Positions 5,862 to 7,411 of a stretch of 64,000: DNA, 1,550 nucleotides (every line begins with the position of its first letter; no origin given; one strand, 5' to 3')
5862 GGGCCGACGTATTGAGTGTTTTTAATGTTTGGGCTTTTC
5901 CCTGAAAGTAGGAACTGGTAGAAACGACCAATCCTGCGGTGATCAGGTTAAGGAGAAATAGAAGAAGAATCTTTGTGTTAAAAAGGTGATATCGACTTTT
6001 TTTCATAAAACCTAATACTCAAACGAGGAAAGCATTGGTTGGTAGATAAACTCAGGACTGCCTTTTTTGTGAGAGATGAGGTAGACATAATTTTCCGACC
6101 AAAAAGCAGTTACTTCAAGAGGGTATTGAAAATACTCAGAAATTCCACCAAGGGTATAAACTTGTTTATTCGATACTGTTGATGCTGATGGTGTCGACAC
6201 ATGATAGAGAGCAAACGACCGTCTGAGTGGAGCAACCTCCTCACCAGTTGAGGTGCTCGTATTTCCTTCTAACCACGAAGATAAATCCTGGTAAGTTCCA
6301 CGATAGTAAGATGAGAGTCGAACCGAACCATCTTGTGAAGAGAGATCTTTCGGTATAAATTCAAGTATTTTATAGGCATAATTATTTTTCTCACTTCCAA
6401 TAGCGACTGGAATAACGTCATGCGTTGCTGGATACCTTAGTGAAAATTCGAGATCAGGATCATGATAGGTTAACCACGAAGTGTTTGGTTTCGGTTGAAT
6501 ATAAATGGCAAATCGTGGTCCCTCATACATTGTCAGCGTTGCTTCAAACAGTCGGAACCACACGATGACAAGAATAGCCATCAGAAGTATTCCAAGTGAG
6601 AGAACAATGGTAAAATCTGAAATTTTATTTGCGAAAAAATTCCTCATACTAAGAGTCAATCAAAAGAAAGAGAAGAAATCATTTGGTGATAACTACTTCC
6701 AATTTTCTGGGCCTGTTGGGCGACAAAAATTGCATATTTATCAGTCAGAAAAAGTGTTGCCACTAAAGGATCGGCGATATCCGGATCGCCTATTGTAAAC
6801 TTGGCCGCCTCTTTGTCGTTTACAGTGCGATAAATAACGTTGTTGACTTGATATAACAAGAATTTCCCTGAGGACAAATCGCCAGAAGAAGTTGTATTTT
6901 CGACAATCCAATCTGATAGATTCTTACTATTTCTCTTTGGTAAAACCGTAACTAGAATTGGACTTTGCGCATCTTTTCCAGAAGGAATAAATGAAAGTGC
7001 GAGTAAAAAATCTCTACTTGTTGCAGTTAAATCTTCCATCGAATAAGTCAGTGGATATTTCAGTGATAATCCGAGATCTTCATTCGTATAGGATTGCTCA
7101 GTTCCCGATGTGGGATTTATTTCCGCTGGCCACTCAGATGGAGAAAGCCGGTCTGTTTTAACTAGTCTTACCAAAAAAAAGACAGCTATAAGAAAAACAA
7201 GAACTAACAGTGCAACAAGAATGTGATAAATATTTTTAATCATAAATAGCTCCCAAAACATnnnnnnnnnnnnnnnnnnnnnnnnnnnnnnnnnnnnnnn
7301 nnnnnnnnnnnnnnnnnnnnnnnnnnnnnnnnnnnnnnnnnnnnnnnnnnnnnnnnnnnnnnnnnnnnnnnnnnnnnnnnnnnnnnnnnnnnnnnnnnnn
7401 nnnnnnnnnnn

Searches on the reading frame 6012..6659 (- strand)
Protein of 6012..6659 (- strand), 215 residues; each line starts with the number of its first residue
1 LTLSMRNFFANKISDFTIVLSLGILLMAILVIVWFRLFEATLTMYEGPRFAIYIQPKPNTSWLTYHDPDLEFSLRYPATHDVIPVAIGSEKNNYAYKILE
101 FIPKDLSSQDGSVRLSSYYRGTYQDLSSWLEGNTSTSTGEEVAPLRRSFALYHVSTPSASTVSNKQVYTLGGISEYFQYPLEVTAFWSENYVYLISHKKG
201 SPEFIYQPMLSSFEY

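Call 7: search_protein_families(library=pfam, proteins=[window:6012-6659:-], max_evalue=0.1)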
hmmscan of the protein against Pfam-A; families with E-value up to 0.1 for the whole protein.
window:6012-6659:- (215 aa): 0 families

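Call 46: find_related_loci(query=A5, collection=metagenome_contigs, flank=6000)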
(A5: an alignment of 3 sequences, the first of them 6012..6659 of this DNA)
Query A5 (215 aa) in metagenome_contigs; peptide patterns used: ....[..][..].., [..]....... (x = any residue, [..] = any of these).
67 stretches matched a pattern, but none encodes a relative of the query by tblastn (E <= 1e-3).

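Call 59: find_homologous_proteins(query=A4, max_evalue=0.001)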
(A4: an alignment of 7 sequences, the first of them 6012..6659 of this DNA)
Query A4 (7 sequences) (215 aa, profile of the alignment): 6 proteins with E <= 0.001 among 2435 candidates.
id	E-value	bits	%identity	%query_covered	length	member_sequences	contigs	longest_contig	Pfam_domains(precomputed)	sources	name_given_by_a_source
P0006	1.1e-82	294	100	98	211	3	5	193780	-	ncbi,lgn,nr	ncbi:hypothetical protein HYW55_00320 [Candidatus Gottesmanbacteria bacterium]|nr:hypothetical prote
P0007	2.3e-80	287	52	95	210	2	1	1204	-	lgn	-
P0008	2.8e-72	260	57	88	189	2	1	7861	-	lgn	-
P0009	8.0e-72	259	55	98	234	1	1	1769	-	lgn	-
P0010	2.5e-67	244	20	94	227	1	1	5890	-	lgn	-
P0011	7.5e-61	223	26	26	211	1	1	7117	-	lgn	-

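Call 61: find_encoding_contigs(protein=P0008, flank=10000)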
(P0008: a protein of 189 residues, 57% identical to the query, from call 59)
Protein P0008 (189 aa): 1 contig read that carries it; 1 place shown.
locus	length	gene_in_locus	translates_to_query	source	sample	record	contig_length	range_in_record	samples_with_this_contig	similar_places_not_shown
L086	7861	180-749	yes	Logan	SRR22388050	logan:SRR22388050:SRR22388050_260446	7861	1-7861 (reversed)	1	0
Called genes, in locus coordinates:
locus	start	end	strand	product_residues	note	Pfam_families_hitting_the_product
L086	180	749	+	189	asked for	-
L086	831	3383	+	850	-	PF07504:FTP (weak), PF01447:Peptidase_M4, PF02868:Peptidase_M4_C, PF13385:Laminin_G_3, PF02210:Laminin_G_2 (weak)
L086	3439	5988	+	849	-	PF00082:Peptidase_S8, PF13385:Laminin_G_3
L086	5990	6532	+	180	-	PF00963:Cohesin (weak)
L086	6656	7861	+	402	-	?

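Call 62: find_encoding_contigs(protein=P0009, flank=10000)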
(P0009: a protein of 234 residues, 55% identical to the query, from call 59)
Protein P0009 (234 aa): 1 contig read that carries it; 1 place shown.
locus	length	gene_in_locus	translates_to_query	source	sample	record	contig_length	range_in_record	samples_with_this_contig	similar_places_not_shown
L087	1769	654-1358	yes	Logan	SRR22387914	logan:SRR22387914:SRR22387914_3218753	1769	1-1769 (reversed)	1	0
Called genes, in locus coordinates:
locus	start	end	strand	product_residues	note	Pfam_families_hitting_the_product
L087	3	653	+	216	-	?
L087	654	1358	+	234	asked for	-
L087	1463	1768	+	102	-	?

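Call 63: search_protein_families(library=pfam, max_evalue=0.01, proteins=[L086:6656-7861:+, window:6012-6659:-])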
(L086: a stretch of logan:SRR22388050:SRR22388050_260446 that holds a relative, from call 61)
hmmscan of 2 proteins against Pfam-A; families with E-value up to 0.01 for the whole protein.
L086:6656-7861:+ (402 aa): 0 families

window:6012-6659:- (215 aa): 0 families

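Call 77: predict_structure(alignment_id=A7)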
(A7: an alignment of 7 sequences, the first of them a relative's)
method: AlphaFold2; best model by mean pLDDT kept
length: 211 residues; sequences in the alignment: 7
mean_pLDDT: 72.1   pTM: 0.64
mean pLDDT of the five models: 72.1, 71.8, 70.5, 61.2, 40.6
residues with pLDDT >= 90: 11; 70-90: 112; 50-70: 58; < 50: 30
segments of 3 or more residues with pLDDT < 50: 1-3, 35-51, 84-88, 153-157
pLDDT, mean of each block of 10 residues (from residue 1): 54 80 84 52 39 70 87 89 55 85 72 87 82 66 61 52 74 76 87 79 83 81
secondary structure, 60 per line:
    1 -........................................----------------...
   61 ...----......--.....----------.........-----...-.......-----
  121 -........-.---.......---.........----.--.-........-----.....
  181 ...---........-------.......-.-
elements in order: H2-41 E58-63 E68-73 E76-80 E91-99 E109-115 H122-129 H135-141 E145-153 E163-170 E176-183 E187-194 H202-208

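Call 80: fold_search(model_id=the predicted structure, library=pdb)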
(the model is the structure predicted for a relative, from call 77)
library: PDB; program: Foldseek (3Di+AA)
matches with E <= 10: 774; with E <= 0.001: 7
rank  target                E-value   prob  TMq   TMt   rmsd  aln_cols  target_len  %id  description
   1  1v2b_B                1.8e-05  1.00  0.39  0.50   6.2       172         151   16  Crystal Structure of PsbP Protein in the Oxygen-Evolving Complex of Photosystem II from Higher Plants (released 2004-05-18)
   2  1v2b_A                2.2e-05  1.00  0.39  0.50   6.3       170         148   16  Crystal Structure of PsbP Protein in the Oxygen-Evolving Complex of Photosystem II from Higher Plants (released 2004-05-18)
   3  2vu4                  6.6e-05  1.00  0.40  0.52   6.0       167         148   14  Structure of PsbP protein from Spinacia oleracea at 1.98 A resolution (released 2009-07-21)
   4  2lnj_MODEL_1_A        8.8e-05  1.00  0.44  0.52   6.6       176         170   12  Solution Structure of Cyanobacterial PsbP (CyanoP) from Synechocystis sp. PCC 6803 (released 2012-06-06)
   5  2xb3                  6.2e-04  1.00  0.42  0.54   5.6       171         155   16  The Structure of Cyanobacterial PsbP (released 2010-08-25)
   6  3hlz_A                7.0e-04  1.00  0.37  0.30   8.0       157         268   15  Crystal structure of BT_1490 (NP_810393.1) from BACTEROIDES THETAIOTAOMICRON VPI-5482 at 1.50 A resolution (released 2009-06-16)
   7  9grx_0                9.7e-04  1.00  0.39  0.49   6.7       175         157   13  NDH-PSI-LHCI supercomplex from S. oleracea (released 2025-02-12)
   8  3hlz_B                1.3e-03  1.00  0.38  0.30   7.7       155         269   12  Crystal structure of BT_1490 (NP_810393.1) from BACTEROIDES THETAIOTAOMICRON VPI-5482 at 1.50 A resolution (released 2009-06-16)
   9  7wff_f                3.0e-03  1.00  0.37  0.48   6.7       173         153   15  Subcomplexes B,M and L in the Cylic electron transfer supercomplex NDH-PSI from Arabidopsis (released 2022-03-16)
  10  3lyd_A                4.9e-03  0.98  0.32  0.40   7.0       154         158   10  Crystal structure of Putative uncharacterized protein from Jonesia denitrificans (released 2010-03-09)
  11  1vr8                  7.3e-03  0.97  0.28  0.38   6.3       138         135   14  Crystal structure of GTP binding regulator (TM1622) from Thermotoga Maritima at 1.75 A resolution (released 2005-03-15)
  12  6xrf_A                1.7e-02  0.87  0.26  0.37  11.7       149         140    7  EagT6 Tse6 NT complex (released 2020-12-30)
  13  6xrf_G                1.8e-02  0.96  0.28  0.39   9.5       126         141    6  EagT6 Tse6 NT complex (released 2020-12-30)
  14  5zx9                  2.0e-02  0.85  0.30  0.36   8.8       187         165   10  Crystal structure of apo form fibronectin-binding protein Apa from Mycobacterium tuberculosis (released 2019-05-29)
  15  4pws                  2.5e-02  0.89  0.33  0.38   9.5       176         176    8  Crystal structure of secreted proline rich antigen MTC28 (Rv0040c) at 2.15 A with bound chloride from Mycobacterium tube (released 2015-03-25)
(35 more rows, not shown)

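Call 86: search_protein_families(library=ncbifam, max_evalue=1, proteins=[P0012, window:6012-6647:-])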
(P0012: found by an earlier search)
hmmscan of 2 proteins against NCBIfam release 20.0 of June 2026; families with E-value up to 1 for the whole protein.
P0012 (660 aa): 1 family
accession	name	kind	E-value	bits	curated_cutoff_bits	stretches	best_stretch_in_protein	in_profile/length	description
NF000856.0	PRK00075.2-5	equivalog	0.24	10.4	343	1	275-351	86-162/334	cobalt-precorrin-5B (C(1))-methyltransferase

window:6012-6647:- (211 aa): 0 families

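Call 90: search_protein_families(library=phrogs, max_evalue=0.01, proteins=[P0012])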
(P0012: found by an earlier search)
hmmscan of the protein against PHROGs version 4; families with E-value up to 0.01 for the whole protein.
P0012 (660 aa): 0 families

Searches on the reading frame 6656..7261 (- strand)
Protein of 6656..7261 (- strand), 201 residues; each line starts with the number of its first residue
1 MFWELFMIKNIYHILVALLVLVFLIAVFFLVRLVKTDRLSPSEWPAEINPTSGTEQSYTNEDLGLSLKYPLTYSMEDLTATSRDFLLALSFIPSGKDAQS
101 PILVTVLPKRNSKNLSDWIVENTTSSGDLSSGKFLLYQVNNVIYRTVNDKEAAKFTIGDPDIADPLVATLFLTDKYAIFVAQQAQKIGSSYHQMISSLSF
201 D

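Call 7: search_protein_families(library=pfam, proteins=[window:6656-7261:-], max_evalue=0.1)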
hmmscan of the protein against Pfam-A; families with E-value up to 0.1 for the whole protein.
window:6656-7261:- (201 aa): 1 family
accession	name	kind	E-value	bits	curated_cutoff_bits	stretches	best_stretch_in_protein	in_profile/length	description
PF18933.6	PsbP_2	-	0.00012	22.6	27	1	16-142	3-129/184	PsbP-like protein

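Call 63: search_protein_families(library=pfam, max_evalue=0.01, proteins=[window:6656-7261:-])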
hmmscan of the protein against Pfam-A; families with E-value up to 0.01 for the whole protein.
window:6656-7261:- (201 aa): 1 family
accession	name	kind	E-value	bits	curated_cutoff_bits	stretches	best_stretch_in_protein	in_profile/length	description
PF18933.6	PsbP_2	-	0.00012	22.6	27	1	16-142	3-129/184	PsbP-like protein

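Call 86: search_protein_families(library=ncbifam, max_evalue=1, proteins=[window:6656-7261:-])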
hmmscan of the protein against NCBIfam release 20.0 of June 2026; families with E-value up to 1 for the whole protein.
window:6656-7261:- (201 aa): 0 families
